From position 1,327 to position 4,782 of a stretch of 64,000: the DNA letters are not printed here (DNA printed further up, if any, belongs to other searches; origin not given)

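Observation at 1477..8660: ABC-transporter-dependent glycan operon whose terminator, coiled-coil ruler and polymerase are fused in one 1051-aa protein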

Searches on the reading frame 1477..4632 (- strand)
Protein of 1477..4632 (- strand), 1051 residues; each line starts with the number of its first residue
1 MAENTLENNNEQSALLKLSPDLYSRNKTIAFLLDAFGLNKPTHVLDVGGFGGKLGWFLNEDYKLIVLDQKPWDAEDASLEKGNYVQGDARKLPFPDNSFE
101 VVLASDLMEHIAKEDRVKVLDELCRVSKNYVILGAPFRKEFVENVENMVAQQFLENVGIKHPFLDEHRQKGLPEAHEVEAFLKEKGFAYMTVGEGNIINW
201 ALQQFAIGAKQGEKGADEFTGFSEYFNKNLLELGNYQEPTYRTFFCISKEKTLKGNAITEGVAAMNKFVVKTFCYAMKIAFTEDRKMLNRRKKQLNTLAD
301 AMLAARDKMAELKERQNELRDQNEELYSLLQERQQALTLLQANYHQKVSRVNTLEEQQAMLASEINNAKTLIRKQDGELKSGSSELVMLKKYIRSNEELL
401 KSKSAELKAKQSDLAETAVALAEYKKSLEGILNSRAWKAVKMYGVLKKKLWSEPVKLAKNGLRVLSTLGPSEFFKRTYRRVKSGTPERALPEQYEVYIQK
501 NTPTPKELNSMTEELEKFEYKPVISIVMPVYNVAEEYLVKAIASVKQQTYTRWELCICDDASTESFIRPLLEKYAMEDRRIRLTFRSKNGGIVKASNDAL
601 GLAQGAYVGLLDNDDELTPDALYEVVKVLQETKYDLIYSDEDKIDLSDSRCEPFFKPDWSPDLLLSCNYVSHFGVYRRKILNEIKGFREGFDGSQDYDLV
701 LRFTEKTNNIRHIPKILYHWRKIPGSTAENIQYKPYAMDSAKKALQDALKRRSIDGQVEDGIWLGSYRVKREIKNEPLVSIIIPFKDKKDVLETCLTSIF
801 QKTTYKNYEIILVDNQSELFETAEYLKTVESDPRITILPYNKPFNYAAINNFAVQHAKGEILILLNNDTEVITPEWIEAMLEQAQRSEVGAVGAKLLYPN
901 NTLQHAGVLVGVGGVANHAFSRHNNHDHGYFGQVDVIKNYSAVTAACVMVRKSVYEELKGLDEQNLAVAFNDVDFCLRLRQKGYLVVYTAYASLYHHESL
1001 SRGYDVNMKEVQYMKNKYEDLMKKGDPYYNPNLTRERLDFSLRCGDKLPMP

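Call 4: search_protein_families(library=pfam, proteins=[window:1477-4632:-], max_evalue=0.01)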
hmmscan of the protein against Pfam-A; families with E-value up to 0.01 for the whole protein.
window:1477-4632:- (1051 aa): 8 families
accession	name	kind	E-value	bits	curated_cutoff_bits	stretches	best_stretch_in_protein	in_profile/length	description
PF00535.33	Glycos_transf_2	-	6.6e-50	169.8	23.3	2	525-683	1-166/168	Glycosyl transferase family 2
PF13641.12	Glyco_tranf_2_3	-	2.4e-20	74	27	2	779-996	3-211/230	Glycosyltransferase like family 2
PF10111.15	Glyco_tranf_2_2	-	1.9e-15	57.5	27.3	1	780-984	1-204/276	Glycosyltransferase like family 2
PF08241.18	Methyltransf_11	-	6.7e-11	43.1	21.2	1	50-129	7-89/95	Methyltransferase domain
PF13649.12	Methyltransf_25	-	7e-10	39.9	27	1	44-128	1-94/97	Methyltransferase domain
PF13632.12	Glyco_trans_2_3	-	1.5e-09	38.4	27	1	864-998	4-124/198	Glycosyl transferase family group 2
PF13712.12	Glyco_tranf_2_5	-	2e-05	24.8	27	1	810-995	3-186/210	Glycosyltransferase like family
PF13847.12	Methyltransf_31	-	0.002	18.3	27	0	83-132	57-107/145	Methyltransferase domain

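Call 7: search_solved_structures(query=window:1477-4632:-, max_evalue=0.001, show_alignments=0)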
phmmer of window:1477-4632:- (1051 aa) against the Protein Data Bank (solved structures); distinct sequences matched with E-value up to 0.001: 20.
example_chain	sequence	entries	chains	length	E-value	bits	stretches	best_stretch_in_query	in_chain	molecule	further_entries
2z87_A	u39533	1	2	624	1.6e-33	118.8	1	518-726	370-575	Chondroitin synthase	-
2z86_A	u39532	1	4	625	1.6e-33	118.8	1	518-726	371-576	Chondroitin synthase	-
5hea_A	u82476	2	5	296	3e-11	45.1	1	523-631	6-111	Putative glycosyltransferase (GalT1)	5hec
3bcv_A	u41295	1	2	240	1.1e-10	43.3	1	522-644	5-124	Putative glycosyltransferase protein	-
1h7l_A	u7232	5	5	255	2.3e-08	35.6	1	522-651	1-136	SPORE COAT POLYSACCHARIDE BIOSYNTHESIS PROTEIN SPSA | PROTEIN (SPORE COAT POLYSACCHARIDE BIOSYNTHESIS PROTEIN SPSA)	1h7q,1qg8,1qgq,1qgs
5tze_C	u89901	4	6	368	1.2e-07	33.2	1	524-662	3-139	Glycosyl transferase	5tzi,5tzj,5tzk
2avn_A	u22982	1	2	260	2.9e-07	31.9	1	28-126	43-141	ubiquinone/menaquinone biosynthesis methyltransferase-related protein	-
5tz8_A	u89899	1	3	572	3e-07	31.9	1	525-644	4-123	Glycosyl transferase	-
3l7j_A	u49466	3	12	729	5.4e-07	31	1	525-628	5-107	Teichoic acid biosynthesis protein F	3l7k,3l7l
3l7m_A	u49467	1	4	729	9.2e-07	30.3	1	525-628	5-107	Teichoic acid biosynthesis protein F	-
3l7i_A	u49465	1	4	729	9.2e-07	30.3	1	525-628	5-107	Teichoic acid biosynthesis protein F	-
8bz8_A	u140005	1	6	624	9.4e-07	30.2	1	523-641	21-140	Glycosyltransferase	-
8bz4_A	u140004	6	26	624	9.4e-07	30.2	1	523-641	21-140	Glycosyltransferase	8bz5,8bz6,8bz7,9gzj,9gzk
6p61_A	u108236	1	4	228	9e-06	27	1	520-743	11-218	Glycosyltransferase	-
5ekp_C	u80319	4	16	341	6.4e-05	24.2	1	524-640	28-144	Uncharacterized glycosyltransferase sll0501 | Glycosyltransferase sll0501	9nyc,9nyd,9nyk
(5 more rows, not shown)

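Call 8: search_protein_families(library=ncbifam, proteins=[window:1477-4632:-], max_evalue=0.01)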
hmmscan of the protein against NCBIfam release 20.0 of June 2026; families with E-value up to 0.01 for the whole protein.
window:1477-4632:- (1051 aa): 37 families (the best 25 are shown)
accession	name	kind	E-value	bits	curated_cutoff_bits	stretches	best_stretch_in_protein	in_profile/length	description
NF047683.1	TeichurnBiosyTuaG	equivalog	6.2e-38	130.9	400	2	520-643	4-125/252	teichuronic acid biosynthesis protein TuaG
TIGR03965.1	mycofact_glyco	equivalog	8.2e-30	104.1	280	2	774-997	71-281/467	mycofactocin biosynthesis glycosyltransferase MftF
NF053739.1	GlytfEpsEBac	equivalog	1.7e-29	102.6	450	2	522-722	1-204/265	glycosyltransferase EpsE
NF038299.1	EPS_HpsN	equivalog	4.1e-29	101.5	425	2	777-1019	1-244/317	hormogonium polysaccharide biosynthesis glycosyltransferase HpsN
NF007453.0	PRK10018.1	equivalog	2.2e-27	96.4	382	2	521-703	5-189/280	colanic acid biosynthesis glycosyltransferase WcaA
TIGR04017.1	WcaA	equivalog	8.3e-26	91.2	495.75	2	521-703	4-188/279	colanic acid biosynthesis glycosyltransferase WcaA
NF007482.0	PRK10073.1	equivalog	1.8e-23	83.1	423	2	521-642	5-123/334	glycosyltransferase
NF050050.1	ProtGlycPglI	equivalog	7.1e-23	81.4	500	2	521-632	1-111/306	GalNAc(5)-diNAcBac-PP-undecaprenol beta-1,3-glucosyltransferase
TIGR03937.1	PgaC_IcaA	equivalog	2.1e-20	73.1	422.3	2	513-631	36-152/407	poly-beta-1,6-N-acetyl-D-glucosamine synthase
NF041875.1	EPS_EpsD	equivalog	7e-20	71.7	370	2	524-632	1-107/325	exopolysaccharide biosynthesis glycosyltransferase EpsD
TIGR04242.1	nodulat_NodC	equivalog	1.5e-17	63.7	550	2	504-631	30-158/395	chitooligosaccharide synthase NodC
TIGR03111.1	glyc2_xrt_Gpos1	hypoth_equivalog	1.8e-17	63.3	363.95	2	513-629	40-156/439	TIGR03111 family XrtG-associated glycosyltransferase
NF041394.1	GtaseAglG_Halo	equivalog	4.1e-14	52.6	440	2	524-632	3-110/304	glucosyl-dolichyl phosphate glucuronosyltransferase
TIGR04283.1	glyco_like_mftF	equivalog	1.4e-13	50.9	182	2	779-988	1-178/221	TIGR04283 family arsenosugar biosynthesis glycosyltransferase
NF047588.1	GlcsyltransPgfSStrep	equivalog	1.3e-11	44.3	500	2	524-642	3-122/308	glycosyltransferase PgfS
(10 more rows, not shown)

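Call 9: find_homologous_proteins(query=window:1477-4632:-, max_evalue=1e-10)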
Query window:1477-4632:- (1051 aa): 31 proteins with E <= 1e-10 among 8000 candidates.
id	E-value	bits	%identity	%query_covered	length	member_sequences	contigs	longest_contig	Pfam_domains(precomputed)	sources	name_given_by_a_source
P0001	0.0e+0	2387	100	100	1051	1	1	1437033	PF13632.13,PF10111.15,PF13506.14,PF13641.13,PF13649.13,PF00535.33,PF08241.19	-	-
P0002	0.0e+0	1938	80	99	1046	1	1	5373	PF13632.13,PF10111.15,PF13506.14,PF13641.13,PF13649.13,PF00535.33,PF08241.19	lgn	-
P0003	0.0e+0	1900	78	99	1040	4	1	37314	PF13632.13,PF10111.15,PF13506.14,PF13641.13,PF13649.13,PF00535.33,PF08241.19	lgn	-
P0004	0.0e+0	1892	78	100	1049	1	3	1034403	PF13632.13,PF10111.15,PF13506.14,PF13641.13,PF13649.13,PF00535.33,PF08241.19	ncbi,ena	-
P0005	0.0e+0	1876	78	100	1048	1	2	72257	PF13632.13,PF10111.15,PF13506.14,PF13641.13,PF13649.13,PF00535.33,PF08241.19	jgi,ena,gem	-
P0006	0.0e+0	1867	78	99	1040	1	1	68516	PF13632.13,PF10111.15,PF13506.14,PF13641.13,PF13649.13,PF00535.33,PF08241.19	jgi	-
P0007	0.0e+0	1866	78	99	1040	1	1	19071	PF13632.13,PF10111.15,PF13506.14,PF13641.13,PF13649.13,PF00535.33,PF08241.19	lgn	-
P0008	0.0e+0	1863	78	99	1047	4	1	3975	PF13632.13,PF10111.15,PF13506.14,PF13641.13,PF13649.13,PF00535.33,PF08241.19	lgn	-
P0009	0.0e+0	1847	77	99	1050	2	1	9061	PF13632.13,PF10111.15,PF13506.14,PF13641.13,PF13649.13,PF00535.33,PF08241.19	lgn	-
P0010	0.0e+0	1832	76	99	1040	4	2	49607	PF13632.13,PF10111.15,PF13506.14,PF13641.13,PF13649.13,PF00535.33,PF08241.19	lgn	-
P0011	0.0e+0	1609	67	98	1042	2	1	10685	PF13489.13,PF13632.13,PF10111.15,PF13506.14,PF13641.13,PF13649.13,PF00535.33,PF08241.19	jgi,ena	-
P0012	0.0e+0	1317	57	98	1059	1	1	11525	PF13632.13,PF10111.15,PF13506.14,PF13641.13,PF13649.13,PF00535.33,PF08241.19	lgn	-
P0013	0.0e+0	1238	54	98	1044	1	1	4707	PF13489.13,PF13632.13,PF10111.15,PF13641.13,PF13649.13,PF00535.33,PF08241.19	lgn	-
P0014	0.0e+0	1221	55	98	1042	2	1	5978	PF13632.13,PF10111.15,PF13506.14,PF13641.13,PF13649.13,PF00535.33,PF08241.19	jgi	jgi:GT2 family glycosyltransferase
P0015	0.0e+0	1143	50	98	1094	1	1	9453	PF13632.13,PF10111.15,PF13506.14,PF13641.13,PF13649.13,PF00535.33,PF08241.19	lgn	-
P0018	0.0e+0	1121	51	98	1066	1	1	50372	PF13847.13,PF10111.15,PF13641.13,PF13649.13,PF00535.33,PF08241.19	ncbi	-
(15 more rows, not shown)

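Call 14: find_encoding_contigs(protein=P0004, flank=10000, max_places=3)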
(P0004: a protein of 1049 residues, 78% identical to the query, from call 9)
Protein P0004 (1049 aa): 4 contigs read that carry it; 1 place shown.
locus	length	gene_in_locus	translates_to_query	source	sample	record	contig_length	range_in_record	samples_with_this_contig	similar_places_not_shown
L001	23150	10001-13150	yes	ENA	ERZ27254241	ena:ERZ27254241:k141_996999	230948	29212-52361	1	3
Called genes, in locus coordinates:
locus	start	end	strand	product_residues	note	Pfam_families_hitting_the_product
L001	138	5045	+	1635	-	PF00395:SLH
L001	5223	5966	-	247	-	PF00535:Glycos_transf_2, PF13641:Glyco_tranf_2_3 (weak)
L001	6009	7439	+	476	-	PF13231:PMT_2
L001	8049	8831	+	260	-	PF01061:ABC2_membrane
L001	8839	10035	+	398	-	PF02463:SMC_N (faint), PF13175:AAA_15 (weak), PF00005:ABC_tran, PF13304:AAA_21 (faint), PF14524:Wzt_C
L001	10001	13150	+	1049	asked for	PF08241:Methyltransf_11, PF13649:Methyltransf_25, PF00535:Glycos_transf_2, PF13641:Glyco_tranf_2_3 (weak), PF00535:Glycos_transf_2, PF10111:Glyco_tranf_2_2, PF13641:Glyco_tranf_2_3, PF13632:Glyco_trans_2_3 (weak), +1 more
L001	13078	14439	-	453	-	PF03721:UDPG_MGDP_dh_N, PF00984:UDPG_MGDP_dh, PF03720:UDPG_MGDP_dh_C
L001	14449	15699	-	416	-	PF05221:AdoHcyase, PF00670:AdoHcyase_NAD, PF02826:2-Hacid_dh_C (weak), PF07991:KARI_N (weak)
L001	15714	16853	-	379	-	PF00438:S-AdoMet_synt_N, PF02772:S-AdoMet_synt_M, PF02773:S-AdoMet_synt_C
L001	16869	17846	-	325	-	PF01073:3Beta_HSD, PF01370:Epimerase, PF02719:Polysacc_synt_2 (faint), PF04321:RmlD_sub_bind (weak), PF07993:NAD_binding_4 (faint), PF16363:GDP_Man_Dehyd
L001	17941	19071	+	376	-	PF00535:Glycos_transf_2, PF10111:Glyco_tranf_2_2 (weak), PF13641:Glyco_tranf_2_3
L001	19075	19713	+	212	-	PF02397:Bac_transf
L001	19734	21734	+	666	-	PF04932:Wzy_C, PF13181:TPR_8 (faint), PF13414:TPR_11 (faint)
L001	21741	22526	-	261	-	PF02578:Cu-oxidase_4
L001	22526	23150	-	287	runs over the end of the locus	PF01256:Carb_kinase, PF08543:Phos_pyr_kin (weak)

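Call 15: find_related_loci(query=window:1477-4632:-, collection=genome_contigs, flank=10000)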
Query window:1477-4632:- (1051 aa) in genome_contigs; peptide patterns used: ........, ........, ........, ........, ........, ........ (x = any residue, [..] = any of these).
389 stretches matched a pattern; 372 encode a relative of the query (tblastn E <= 1e-3); the best 80 are kept; 80 distinct loci.
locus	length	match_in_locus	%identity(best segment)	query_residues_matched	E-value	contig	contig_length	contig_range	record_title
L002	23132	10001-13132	78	1-1051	0e+0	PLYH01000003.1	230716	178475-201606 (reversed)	MAG: Candidatus Peregrinibacteria bacterium isolate palsa_1335 73.20120700_P3D.295_contig_21213, whole genome shotgun se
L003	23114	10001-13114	78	7-1051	0e+0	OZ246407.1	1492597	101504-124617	MAG: uncultured Candidatus Peribacteria bacterium isolate ERP124720_co1_61 genome assembly, chromosome: 1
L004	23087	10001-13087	50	12-1047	0e+0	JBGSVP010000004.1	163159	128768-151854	MAG: Candidatus Gracilibacteria bacterium isolate JTS-AC46 k141_1096110, whole genome shotgun sequence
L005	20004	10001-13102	69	7-1051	0e+0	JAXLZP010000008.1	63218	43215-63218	MAG: Candidatus Gracilibacteria bacterium isolate STL-PAT5 C2.212.fa-8, whole genome shotgun sequence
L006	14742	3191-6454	49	18-1048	0e+0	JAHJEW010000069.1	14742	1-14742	MAG: Patescibacteria group bacterium isolate Modern_marine_glass_biofilm.mb.143 Modern_marine_gla.mb.143_k141_435203, wh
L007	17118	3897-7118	47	18-1048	0e+0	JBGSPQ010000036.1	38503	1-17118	MAG: Candidatus Gracilibacteria bacterium isolate JTS-AC308 k141_4364941, whole genome shotgun sequence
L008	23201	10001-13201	50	18-1051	0e+0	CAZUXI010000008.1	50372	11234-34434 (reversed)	MAG TPA_asm: uncultured Candidatus Peribacteria bacterium isolate SRP296810_co1_153 genome assembly, contig: NODE_527_le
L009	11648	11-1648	68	503-1048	0e+0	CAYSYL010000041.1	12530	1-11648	MAG TPA_asm: uncultured Candidatus Peribacteria bacterium isolate SRP257259_co1_27 genome assembly, contig: NODE_7018_le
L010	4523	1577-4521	73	7-1002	0e+0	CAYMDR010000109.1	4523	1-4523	MAG TPA_asm: uncultured Candidatus Peribacteria bacterium isolate SRP278252_co2_54 genome assembly, contig: NODE_41881_l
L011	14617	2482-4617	46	338-1046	0e+0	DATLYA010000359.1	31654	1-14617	MAG TPA_asm: Candidatus Methylomirabilota bacterium isolate SMAG_U13260 k141_573067, whole genome shotgun sequence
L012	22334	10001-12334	45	298-1042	0e+0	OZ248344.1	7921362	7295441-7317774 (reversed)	MAG: Rivularia sp. (in: cyanobacteria) isolate 23fe80d2-2bef-4b14-a7c1-d0d5c20622be genome assembly, chromosome: 2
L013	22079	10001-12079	47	354-1043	0e+0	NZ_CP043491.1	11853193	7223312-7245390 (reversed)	Cystobacter fuscus strain Cbf 10 chromosome, complete genome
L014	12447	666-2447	53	465-1041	0e+0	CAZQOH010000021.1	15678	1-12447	MAG TPA_asm: uncultured Desulfobacterales bacterium isolate SRP200020_co1_95 genome assembly, contig: NODE_4990_length_1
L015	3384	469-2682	44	327-1051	0e+0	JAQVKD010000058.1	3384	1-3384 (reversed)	MAG: Candidatus Dojkabacteria bacterium isolate STE_79 NODE_96476_length_3384_cov_7.964077_Sandtown_E, whole genome shot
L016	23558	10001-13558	53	454-1042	0e+0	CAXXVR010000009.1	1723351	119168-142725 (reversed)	MAG: uncultured Desulfobacterium sp. isolate c12101c2-3ca8-4cd2-975f-f16a8d793812 genome assembly, contig: contig_9, who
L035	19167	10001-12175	43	307-1047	0e+0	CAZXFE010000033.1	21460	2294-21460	MAG TPA_asm: uncultured Enterobacteriaceae bacterium isolate binchicken_co375_177 genome assembly, contig: NODE_664_leng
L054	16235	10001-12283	41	301-1051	1e-176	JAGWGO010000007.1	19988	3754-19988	MAG: Thaumarchaeota archaeon isolate REEA5 REEA5-150_3290, whole genome shotgun sequence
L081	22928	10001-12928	33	15-1034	7e-154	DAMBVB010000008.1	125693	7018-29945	MAG TPA_asm: Lysinibacillus sp. isolate CTOTU49337 NODE_20_length_125693_cov_9.435338, whole genome shotgun sequence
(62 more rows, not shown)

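Call 16: find_encoding_contigs(protein=window:1477-4632:-, flank=10000, max_places=3)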
Protein window:1477-4632:- (1051 aa): no gene with exactly this product is on record in the collection.
